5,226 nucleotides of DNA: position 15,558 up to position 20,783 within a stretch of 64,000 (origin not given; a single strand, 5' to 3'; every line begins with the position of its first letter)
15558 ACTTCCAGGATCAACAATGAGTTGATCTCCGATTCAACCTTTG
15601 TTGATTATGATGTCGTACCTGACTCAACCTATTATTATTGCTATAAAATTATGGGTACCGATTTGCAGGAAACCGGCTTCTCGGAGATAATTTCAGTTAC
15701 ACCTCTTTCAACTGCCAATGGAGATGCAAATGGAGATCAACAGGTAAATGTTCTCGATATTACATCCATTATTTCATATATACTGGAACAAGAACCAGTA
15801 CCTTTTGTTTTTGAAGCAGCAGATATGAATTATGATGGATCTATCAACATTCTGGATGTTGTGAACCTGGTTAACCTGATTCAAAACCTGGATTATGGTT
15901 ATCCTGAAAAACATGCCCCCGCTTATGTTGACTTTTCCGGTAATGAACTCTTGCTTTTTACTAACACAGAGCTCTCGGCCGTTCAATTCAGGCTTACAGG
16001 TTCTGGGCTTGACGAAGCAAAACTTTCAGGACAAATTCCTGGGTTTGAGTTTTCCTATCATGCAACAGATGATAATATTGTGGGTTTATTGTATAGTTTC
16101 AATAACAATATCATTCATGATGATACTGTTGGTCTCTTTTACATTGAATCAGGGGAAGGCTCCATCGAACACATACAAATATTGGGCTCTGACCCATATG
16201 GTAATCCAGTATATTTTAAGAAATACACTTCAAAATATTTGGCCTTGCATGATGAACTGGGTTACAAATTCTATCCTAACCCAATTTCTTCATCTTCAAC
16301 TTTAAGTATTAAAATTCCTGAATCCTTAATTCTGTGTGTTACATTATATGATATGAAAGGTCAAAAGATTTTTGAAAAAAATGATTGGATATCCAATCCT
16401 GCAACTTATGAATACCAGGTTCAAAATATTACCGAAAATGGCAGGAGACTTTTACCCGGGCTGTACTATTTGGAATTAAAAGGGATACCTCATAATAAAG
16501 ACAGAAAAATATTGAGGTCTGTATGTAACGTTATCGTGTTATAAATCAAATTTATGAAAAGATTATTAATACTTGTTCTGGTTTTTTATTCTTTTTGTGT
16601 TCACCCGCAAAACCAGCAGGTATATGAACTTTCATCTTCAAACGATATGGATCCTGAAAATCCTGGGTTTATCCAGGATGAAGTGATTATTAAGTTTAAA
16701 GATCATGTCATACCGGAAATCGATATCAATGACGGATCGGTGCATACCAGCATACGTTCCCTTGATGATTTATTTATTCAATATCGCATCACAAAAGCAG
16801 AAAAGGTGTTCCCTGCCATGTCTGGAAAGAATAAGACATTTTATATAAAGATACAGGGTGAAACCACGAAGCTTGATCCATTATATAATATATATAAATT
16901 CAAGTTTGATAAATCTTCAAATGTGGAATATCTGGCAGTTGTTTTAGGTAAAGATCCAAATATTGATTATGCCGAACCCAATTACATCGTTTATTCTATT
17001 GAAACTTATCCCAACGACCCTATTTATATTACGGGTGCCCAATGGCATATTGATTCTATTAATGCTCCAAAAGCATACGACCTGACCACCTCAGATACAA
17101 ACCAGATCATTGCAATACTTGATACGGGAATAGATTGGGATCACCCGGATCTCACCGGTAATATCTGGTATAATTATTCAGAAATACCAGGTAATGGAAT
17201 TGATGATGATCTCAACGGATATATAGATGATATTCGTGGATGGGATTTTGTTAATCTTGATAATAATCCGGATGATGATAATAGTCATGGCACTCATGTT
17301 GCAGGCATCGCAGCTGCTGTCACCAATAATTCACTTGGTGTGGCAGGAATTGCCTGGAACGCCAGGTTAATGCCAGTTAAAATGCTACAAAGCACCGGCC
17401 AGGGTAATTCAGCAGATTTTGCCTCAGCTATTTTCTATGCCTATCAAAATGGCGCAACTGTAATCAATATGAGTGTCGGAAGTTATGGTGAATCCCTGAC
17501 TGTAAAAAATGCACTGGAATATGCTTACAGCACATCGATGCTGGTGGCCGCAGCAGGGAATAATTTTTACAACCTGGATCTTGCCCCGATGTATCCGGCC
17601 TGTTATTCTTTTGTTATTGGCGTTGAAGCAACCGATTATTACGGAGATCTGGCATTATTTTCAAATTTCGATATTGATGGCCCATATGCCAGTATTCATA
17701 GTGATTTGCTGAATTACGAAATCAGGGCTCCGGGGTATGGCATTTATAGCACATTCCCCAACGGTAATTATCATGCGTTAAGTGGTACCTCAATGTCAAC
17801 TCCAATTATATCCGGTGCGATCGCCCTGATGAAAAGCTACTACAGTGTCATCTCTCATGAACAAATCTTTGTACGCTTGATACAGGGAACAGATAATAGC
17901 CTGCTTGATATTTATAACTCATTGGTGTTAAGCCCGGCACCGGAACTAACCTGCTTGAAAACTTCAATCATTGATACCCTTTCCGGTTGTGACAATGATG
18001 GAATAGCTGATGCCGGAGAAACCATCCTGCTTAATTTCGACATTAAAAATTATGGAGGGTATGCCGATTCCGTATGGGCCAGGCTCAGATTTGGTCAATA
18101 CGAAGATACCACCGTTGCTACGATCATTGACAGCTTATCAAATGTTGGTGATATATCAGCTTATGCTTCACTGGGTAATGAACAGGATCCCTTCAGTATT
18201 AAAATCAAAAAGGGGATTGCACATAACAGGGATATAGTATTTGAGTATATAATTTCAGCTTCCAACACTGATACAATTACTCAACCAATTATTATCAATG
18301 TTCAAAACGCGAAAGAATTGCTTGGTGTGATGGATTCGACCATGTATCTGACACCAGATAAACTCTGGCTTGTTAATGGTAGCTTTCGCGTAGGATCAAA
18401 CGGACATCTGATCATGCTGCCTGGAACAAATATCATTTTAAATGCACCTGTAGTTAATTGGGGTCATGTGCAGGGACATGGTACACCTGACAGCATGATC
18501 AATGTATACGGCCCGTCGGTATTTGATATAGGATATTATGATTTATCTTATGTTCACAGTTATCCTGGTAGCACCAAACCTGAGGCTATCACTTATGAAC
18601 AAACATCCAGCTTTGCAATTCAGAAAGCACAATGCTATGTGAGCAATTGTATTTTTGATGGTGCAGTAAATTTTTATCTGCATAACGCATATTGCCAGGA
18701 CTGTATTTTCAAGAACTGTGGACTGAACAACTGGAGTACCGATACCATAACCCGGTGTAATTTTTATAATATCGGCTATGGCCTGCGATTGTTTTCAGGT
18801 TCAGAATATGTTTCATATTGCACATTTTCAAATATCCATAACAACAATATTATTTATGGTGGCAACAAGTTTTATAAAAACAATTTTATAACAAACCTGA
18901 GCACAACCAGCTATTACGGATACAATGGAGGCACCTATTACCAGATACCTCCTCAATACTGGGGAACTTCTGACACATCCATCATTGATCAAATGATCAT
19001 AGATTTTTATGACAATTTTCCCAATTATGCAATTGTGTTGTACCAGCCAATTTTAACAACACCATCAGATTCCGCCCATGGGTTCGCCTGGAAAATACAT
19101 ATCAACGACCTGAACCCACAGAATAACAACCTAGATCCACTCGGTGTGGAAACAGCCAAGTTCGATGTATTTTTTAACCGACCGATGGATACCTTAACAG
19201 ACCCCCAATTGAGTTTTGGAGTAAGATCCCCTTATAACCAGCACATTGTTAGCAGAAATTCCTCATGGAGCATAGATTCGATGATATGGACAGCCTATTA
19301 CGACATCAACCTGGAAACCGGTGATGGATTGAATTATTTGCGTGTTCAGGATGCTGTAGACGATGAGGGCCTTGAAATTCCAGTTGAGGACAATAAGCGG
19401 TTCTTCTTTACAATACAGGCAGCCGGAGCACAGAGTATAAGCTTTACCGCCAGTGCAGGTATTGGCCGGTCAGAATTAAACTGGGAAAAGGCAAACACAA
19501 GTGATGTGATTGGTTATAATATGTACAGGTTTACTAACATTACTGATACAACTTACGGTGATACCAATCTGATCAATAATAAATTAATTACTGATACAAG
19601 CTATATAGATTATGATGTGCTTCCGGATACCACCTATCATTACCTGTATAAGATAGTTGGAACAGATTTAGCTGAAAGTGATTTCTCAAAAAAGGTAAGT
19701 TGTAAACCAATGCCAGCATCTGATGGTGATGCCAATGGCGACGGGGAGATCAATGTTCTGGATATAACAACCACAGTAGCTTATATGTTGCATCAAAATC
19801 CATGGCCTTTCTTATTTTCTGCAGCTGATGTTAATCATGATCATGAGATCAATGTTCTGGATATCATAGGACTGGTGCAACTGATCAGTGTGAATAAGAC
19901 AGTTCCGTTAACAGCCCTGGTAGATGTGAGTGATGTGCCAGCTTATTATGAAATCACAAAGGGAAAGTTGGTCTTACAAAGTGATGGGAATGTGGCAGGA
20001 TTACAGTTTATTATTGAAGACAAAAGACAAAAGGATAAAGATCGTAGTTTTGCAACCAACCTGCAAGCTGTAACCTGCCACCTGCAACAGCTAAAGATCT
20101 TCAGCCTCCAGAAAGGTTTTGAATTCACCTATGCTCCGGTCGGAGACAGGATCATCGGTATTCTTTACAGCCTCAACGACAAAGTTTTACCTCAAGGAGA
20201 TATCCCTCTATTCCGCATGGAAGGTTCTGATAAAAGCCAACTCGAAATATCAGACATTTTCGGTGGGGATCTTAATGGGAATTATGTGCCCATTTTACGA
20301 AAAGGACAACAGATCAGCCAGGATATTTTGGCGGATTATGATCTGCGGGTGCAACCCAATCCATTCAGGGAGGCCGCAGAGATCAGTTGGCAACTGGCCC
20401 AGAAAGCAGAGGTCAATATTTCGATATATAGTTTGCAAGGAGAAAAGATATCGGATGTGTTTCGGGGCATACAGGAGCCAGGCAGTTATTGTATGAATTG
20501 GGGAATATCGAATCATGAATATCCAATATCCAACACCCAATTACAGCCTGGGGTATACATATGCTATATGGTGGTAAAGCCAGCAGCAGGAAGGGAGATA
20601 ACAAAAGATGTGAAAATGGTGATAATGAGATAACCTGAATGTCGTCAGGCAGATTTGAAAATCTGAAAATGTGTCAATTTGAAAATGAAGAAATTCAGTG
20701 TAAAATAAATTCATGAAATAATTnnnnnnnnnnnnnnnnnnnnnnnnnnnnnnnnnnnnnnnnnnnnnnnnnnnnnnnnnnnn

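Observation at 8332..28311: Cohesin-dockerin protease assembly: four dockerin-bearing S8 subtilases plus two cohesin-module proteins, all T9SS cargo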

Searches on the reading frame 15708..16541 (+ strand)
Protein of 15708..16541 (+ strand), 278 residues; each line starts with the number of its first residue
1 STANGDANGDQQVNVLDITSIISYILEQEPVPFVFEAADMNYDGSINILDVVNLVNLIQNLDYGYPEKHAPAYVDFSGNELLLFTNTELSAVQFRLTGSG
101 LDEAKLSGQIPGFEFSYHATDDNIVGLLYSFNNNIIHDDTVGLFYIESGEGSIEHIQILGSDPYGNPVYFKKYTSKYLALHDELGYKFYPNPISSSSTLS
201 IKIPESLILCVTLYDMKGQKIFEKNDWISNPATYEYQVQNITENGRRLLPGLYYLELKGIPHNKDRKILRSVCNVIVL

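Call 50: search_protein_families(library=pfam, alignment_id=A3, max_evalue=0.01)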
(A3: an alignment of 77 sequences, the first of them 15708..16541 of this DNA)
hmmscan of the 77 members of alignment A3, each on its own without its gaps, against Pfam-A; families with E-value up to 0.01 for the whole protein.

A. member 1, window:15708-16541:+ (278 aa): 2 families
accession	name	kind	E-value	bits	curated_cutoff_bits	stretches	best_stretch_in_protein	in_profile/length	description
PF00404.24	Dockerin_1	-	2.1e-11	44.3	22.9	1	5-57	2-55/57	Dockerin type I domain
PF18962.6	Por_Secre_tail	-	0.00011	22.8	27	1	189-262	2-67/75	Secretion system C-terminal sorting domain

B. families by the number of members that match (of 77 scanned): 11 families
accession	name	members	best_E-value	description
PF00404.24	Dockerin_1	77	7e-13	Dockerin type I domain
PF18962.6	Por_Secre_tail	70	2.3e-12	Secretion system C-terminal sorting domain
PF13860.13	FlgD_ig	56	4.2e-15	FlgD Ig-like domain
PF13585.12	CHU_C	32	2.4e-07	CHU_C Type IX secretion signal domain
PF10029.15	DUF2271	3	0.00058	Predicted periplasmic protein (DUF2271)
PF13202.12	EF-hand_5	1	0.0047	EF hand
PF13405.12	EF-hand_6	1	0.0058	EF-hand domain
PF13499.12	EF-hand_7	1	0.0058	EF-hand domain pair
PF13517.12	FG-GAP_3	1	0.0074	FG-GAP-like repeat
PF00036.39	EF-hand_1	1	0.0085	EF hand domain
PF16967.11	TcfC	1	0.0094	E-set like domain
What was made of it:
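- On Dockerin type I (PF00404): 77 of 77 orthologues match (call 50).
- On Cohesin (post-dockerin domain of the proteases): No Pfam hit (call 50).
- Dockerin_1 is found in 77 of 77 orthologous tails and Por_Secre_tail in 70 of 77 (call 50).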

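Call 76: find_related_loci(query=A3, collection=genome_contigs, flank=7000)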
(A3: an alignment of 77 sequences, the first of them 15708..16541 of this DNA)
Query A3 (278 aa) in genome_contigs; peptide patterns used: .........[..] (x = any residue, [..] = any of these).
600 stretches matched a pattern (row limit reached: there are more); 142 encode a relative of the query (tblastn E <= 1e-3); the best 80 are kept; 80 distinct loci.
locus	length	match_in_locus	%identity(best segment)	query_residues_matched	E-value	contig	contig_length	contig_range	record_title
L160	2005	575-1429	35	1-272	4e-45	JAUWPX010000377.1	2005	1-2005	MAG: Bacteroidota bacterium isolate CSMAG_2487 CSMAG_2487_k141_740120_length_2005_cov_5.2141, whole genome shotgun seque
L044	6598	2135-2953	35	1-269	2e-42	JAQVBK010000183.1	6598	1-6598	MAG: Candidatus Cloacimonadota bacterium isolate STD2_63 NODE_48911_length_6598_cov_2.919023_Sandtown_D2, whole genome s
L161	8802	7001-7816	34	1-277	4e-41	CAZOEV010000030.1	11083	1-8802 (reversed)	MAG TPA_asm: uncultured Lentimicrobiaceae bacterium isolate binchicken_co51_64 genome assembly, contig: NODE_2125_length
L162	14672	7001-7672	35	1-221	4e-40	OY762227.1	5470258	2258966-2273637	MAG: Bacteroidales bacterium isolate cc17bfec-530c-4f6e-b71b-c66012ddb9bb genome assembly, chromosome: 1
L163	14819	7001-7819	33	5-269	2e-39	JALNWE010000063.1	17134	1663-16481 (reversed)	MAG: Bacteroidales bacterium isolate SO_2016_LW1 bin 3 scaffold03311_LW64-88_2016, whole genome shotgun sequence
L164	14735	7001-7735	32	1-259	2e-38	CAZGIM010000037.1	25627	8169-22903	MAG TPA_asm: uncultured Prolixibacteraceae bacterium isolate SRP263991_co1_301 genome assembly, contig: NODE_2504_length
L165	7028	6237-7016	29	1-258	9e-36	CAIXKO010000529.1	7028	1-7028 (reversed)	MAG: uncultured Bacteroidetes bacterium isolate Loclat_bin-03441 genome assembly, contig: bin-03441:529/916, whole genom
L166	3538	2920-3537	37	2-203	1e-33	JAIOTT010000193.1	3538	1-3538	MAG: Bacteroidales bacterium isolate SMBSF77 bin_98_k127_1438030, whole genome shotgun sequence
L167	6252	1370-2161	30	5-269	2e-29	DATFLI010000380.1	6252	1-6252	MAG TPA_asm: Balneolaceae bacterium isolate SMAG_U9194 k141_90510, whole genome shotgun sequence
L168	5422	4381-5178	28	5-258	3e-25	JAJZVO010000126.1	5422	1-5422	MAG: Bacteroidetes bacterium isolate SKS5.bin54 NODE_29659_length_5422_cov_2.426251, whole genome shotgun sequence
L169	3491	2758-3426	31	5-221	1e-22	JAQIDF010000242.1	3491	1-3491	MAG: Prolixibacteraceae bacterium isolate GH41 k119_243724, whole genome shotgun sequence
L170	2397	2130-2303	67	1-58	8e-22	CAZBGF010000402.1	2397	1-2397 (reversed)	MAG TPA_asm: uncultured Verrucomicrobiota bacterium isolate binchicken_co181_6 genome assembly, contig: NODE_112684_leng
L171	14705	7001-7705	30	5-257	2e-21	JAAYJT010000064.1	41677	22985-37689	MAG: Bacteroidales bacterium isolate AS10tlH2TH_315 228037_AS10, whole genome shotgun sequence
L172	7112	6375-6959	33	1-203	4e-17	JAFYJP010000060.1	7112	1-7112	MAG: Bacteroidales bacterium isolate RGIG7150 Water_buffalos_Abomasum-5__c256237, whole genome shotgun sequence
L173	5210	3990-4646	27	5-221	3e-15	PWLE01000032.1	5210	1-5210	MAG: Mollicutes bacterium isolate CSSed10_225R1 CS-Sed10-C54513, whole genome shotgun sequence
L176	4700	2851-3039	50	5-68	1e-13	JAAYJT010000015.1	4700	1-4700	MAG: Bacteroidales bacterium isolate AS10tlH2TH_315 42591_AS10, whole genome shotgun sequence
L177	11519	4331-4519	56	5-67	7e-16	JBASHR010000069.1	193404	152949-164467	MAG: Bacteroidales bacterium isolate MFD13481_ilm_asm_bin22 k127_53275, whole genome shotgun sequence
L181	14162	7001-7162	52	5-58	4e-12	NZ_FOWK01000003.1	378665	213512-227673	Prevotella sp. tf2-5, whole genome shotgun sequence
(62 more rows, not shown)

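Call 78: search_protein_families(library=pfam, proteins=[L171:2657-7747:+, L172:4290-7112:+, L173:1746-4769:+, L176:1138-3957:+, L177:2606-6316:+, L177:6431-9241:+, L181:3566-7345:+, L181:8398-13092:+], max_evalue=0.0001)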
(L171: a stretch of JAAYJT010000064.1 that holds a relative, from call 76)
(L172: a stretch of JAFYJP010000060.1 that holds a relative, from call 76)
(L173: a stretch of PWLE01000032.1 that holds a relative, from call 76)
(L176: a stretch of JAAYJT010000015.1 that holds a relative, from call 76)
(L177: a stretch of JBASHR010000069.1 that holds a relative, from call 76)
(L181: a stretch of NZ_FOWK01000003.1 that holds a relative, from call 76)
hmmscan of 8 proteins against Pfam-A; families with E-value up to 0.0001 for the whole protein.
L171:2657-7747:+ (1697 aa): 7 families
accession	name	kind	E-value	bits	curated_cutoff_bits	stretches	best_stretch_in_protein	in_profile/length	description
PF22544.2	HYDIN_VesB_CFA65-like_Ig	-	1.2e-20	74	25.5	0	1093-1141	49-94/100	HYDIN/CFA65/VesB-like, Ig-like domain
PF19190.6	BACON_2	-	2e-18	66.6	25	0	783-825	43-85/94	Viral BACON domain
PF24507.1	Ig_CFAP65_4th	-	2.1e-11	44.5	27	0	782-822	23-61/76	CFAP65, fourth Ig-like domain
PF18962.6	Por_Secre_tail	-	9e-11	42.4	27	1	1627-1696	1-75/75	Secretion system C-terminal sorting domain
PF00404.24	Dockerin_1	-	1.6e-10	41.5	22.9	1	1448-1496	1-50/57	Dockerin type I domain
PF22076.2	Cep192_D6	-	2.1e-07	31.5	35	0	1379-1424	40-88/101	Cep192 domain 6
PF25249.1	Ig_CFAP65_7th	-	2.4e-05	24.5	28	0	1092-1139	47-94/120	CFAP65, seventh Ig-like domain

L172:4290-7112:+ (941 aa): 4 families
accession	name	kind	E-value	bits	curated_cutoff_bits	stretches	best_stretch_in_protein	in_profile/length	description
PF01364.23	Peptidase_C25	-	8e-44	150.8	23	1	225-598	1-372/374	Peptidase family C25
PF18962.6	Por_Secre_tail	-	5e-07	30.3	27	1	876-937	2-62/75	Secretion system C-terminal sorting domain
PF00404.24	Dockerin_1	-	7.8e-07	29.6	22.9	1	700-747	2-50/57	Dockerin type I domain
PF08126.16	Propeptide_C25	-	4.4e-06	26.4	22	1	62-192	57-190/205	Propeptide_C25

L173:1746-4769:+ (1008 aa): 3 families
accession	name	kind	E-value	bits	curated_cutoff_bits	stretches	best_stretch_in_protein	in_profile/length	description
PF18998.6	Flg_new_2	-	7.7e-26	90.3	23.6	2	438-506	3-71/73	Divergent InlB B-repeat domain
PF18962.6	Por_Secre_tail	-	4.9e-14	52.8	27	1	937-1005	1-74/75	Secretion system C-terminal sorting domain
PF00404.24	Dockerin_1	-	1.3e-07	32.1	22.9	1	748-798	1-52/57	Dockerin type I domain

L176:1138-3957:+ (940 aa): 2 families
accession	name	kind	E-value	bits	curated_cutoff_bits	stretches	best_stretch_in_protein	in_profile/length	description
PF18962.6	Por_Secre_tail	-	2.6e-15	56.9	27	1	863-939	2-75/75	Secretion system C-terminal sorting domain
PF00404.24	Dockerin_1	-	7.3e-11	42.5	22.9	1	571-618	1-49/57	Dockerin type I domain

L177:2606-6316:+ (1237 aa): 4 families
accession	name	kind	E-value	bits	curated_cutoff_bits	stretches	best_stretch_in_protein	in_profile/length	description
PF13620.12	CarboxypepD_reg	-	9.5e-20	71.2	32.3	2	786-851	4-81/82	Carboxypeptidase regulatory-like domain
PF18962.6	Por_Secre_tail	-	1.6e-14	54.4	27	1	1159-1236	1-75/75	Secretion system C-terminal sorting domain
PF00404.24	Dockerin_1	-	2.1e-10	41.1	22.9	1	575-627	1-54/57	Dockerin type I domain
PF08308.17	PEGA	-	8.6e-05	22.8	20.8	0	894-930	32-69/71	PEGA domain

L177:6431-9241:+ (937 aa): 2 families
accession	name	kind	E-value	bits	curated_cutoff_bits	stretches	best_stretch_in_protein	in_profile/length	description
PF18962.6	Por_Secre_tail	-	9.6e-16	58.3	27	1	859-936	1-75/75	Secretion system C-terminal sorting domain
PF00404.24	Dockerin_1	-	6.9e-10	39.4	22.9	1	569-614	3-49/57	Dockerin type I domain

L181:3566-7345:+ (1260 aa): 3 families
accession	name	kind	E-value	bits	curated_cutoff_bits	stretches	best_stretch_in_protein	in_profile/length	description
PF01640.23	Peptidase_C10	-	9.4e-61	205.9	26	1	162-368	1-194/194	Peptidase C10 family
PF13734.11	Inhibitor_I69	-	8.9e-25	87.5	25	1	22-120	1-96/98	Spi protease inhibitor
PF00404.24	Dockerin_1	-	7.5e-11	42.5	22.9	1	1145-1193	1-50/57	Dockerin type I domain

L181:8398-13092:+ (1565 aa): 5 families
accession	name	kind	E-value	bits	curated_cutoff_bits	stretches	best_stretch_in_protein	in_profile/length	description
PF13306.12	LRR_5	-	6.5e-70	233.4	27.7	5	550-622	41-114/127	BspA type Leucine rich repeat region (6 copies)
PF01640.23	Peptidase_C10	-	1.5e-49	169.3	26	1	151-335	1-194/194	Peptidase C10 family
PF13734.11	Inhibitor_I69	-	1.7e-21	76.9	25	1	25-112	1-96/98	Spi protease inhibitor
PF13529.12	Peptidase_C39_2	-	4.8e-09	37.4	24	1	169-324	12-140/143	Peptidase_C39 like family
PF00404.24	Dockerin_1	-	2.4e-07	31.3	22.9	1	1507-1560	2-56/57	Dockerin type I domain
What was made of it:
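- Closest known: Gingipain surface complexes of Porphyromonas gingivalis. Same: A C25 (gingipain-family) peptidase with the same Doc-Coh-like-CTD cassette was found in L172 (call 78).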

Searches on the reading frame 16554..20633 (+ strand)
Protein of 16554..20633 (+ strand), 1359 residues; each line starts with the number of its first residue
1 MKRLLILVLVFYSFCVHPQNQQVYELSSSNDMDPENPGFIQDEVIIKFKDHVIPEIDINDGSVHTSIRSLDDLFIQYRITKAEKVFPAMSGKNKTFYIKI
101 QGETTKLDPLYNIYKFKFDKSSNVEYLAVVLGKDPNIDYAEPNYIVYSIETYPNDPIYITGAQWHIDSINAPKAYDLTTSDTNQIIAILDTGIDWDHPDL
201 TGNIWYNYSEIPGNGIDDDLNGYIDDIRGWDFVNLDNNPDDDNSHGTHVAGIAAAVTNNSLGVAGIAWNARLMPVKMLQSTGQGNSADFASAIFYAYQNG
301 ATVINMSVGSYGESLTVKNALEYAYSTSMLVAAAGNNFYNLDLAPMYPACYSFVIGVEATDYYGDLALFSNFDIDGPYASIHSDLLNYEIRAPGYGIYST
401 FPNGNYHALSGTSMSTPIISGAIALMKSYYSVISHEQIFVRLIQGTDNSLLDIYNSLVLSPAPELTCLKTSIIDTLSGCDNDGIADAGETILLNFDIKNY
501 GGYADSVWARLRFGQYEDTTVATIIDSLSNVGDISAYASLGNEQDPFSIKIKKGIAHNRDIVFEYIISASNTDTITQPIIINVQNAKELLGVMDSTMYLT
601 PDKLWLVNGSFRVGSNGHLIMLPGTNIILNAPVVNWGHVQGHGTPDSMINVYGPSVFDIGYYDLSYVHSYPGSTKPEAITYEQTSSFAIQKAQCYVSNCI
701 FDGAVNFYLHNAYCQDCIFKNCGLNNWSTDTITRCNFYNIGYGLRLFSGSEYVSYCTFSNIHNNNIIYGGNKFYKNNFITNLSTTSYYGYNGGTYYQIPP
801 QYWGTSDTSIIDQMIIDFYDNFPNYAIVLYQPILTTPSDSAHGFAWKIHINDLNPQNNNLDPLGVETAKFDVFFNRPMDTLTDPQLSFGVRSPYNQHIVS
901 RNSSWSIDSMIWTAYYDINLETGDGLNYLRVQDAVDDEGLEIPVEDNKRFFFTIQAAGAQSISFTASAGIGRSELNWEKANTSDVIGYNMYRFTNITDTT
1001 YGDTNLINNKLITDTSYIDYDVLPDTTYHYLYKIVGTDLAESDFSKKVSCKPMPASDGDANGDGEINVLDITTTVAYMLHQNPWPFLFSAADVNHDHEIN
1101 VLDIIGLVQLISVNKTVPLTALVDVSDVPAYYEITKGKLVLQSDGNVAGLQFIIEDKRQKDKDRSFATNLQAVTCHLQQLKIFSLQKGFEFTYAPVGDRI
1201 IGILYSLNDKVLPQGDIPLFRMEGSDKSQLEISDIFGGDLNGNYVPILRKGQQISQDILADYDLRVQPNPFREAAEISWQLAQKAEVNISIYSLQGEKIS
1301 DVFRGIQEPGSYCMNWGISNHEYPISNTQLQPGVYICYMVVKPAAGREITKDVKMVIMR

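Call 3: search_protein_families(library=pfam, proteins=[window:16554-20633:+], max_evalue=0.1)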
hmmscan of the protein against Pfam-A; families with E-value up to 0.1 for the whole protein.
window:16554-20633:+ (1359 aa): 5 families
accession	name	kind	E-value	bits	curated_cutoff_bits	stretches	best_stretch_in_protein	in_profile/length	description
PF00082.27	Peptidase_S8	-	5.5e-52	177.3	21.8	1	183-438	3-265/288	Subtilase family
PF00404.24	Dockerin_1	-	4.9e-07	30.3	22.9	1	1058-1104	2-49/57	Dockerin type I domain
PF18962.6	Por_Secre_tail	-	0.00051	20.7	27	1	1268-1337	3-60/75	Secretion system C-terminal sorting domain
PF16361.10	Peptidase_S8_N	-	0.0027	18.6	30.5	1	44-149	3-102/142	N-terminal of Subtilase family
PF22148.1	Fervidolysin_NPro-like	-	0.0089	16.8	21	0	111-143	49-81/81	Fervidolysin N-terminal prodomain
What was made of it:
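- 16554..20633 (+): Protease 3 (1359 aa). Domains in window nt: S8 17100-17867; dockerin 19713-19904; cohesin-like domain 19935-20327; CTD 20343-20630. Pfam S8 5.5e-52, Dockerin_1 30.3 bits, Por_Secre_tail 20.7 bits (call 3).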

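Call 4: search_protein_families(library=ncbifam, proteins=[window:16554-20633:+], max_evalue=0.1)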
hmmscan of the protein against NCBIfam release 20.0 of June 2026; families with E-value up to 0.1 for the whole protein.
window:16554-20633:+ (1359 aa): 9 families
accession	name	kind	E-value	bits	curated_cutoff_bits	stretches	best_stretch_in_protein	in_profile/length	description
TIGR03921.1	T7SS_mycosin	equivalog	4.9e-41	141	278.75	1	228-447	35-264/353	type VII secretion-associated serine protease mycosin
NF033595.1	denti_PrtP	equivalog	2.6e-20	72.6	300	2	152-286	160-292/606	dentilisin complex serine proteinase subunit PrtP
NF040809.1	germ_prot_CspBA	exception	5.4e-13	47.5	1250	2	177-337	647-824/1099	bifunctional germination protease/germinant receptor pseudoprotease CspBA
TIGR03895.1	protease_PatA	subfamily_domain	2.6e-11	43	421.05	1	245-428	1-178/606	PatA/PatG family cyanobactin maturation protease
NF040553.1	SGO_0316_fam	subfamily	6.1e-11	40.7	1400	2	389-428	670-709/1486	SGO_0316/SGO_0317 family LPXTG-anchored serine peptidase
NF051851.1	AtpSerPepEprS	equivalog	1.3e-10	40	1700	2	390-443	281-334/988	autotransporter serine peptidase EprS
NF049966.1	QH_SP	equivalog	3.1e-09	36.5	165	1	264-358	51-141/219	subtilisin-like serine protease QhpE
NF038112.1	myxo_dep_M36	subfamily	0.0024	15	1500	1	465-504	861-900/1604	myxosortase-dependent M36 family metallopeptidase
TIGR03900.1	prc_long_Delta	hypoth_equivalog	0.013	13.5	660.95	1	470-519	671-721/973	MXAN_5808 family serine peptidase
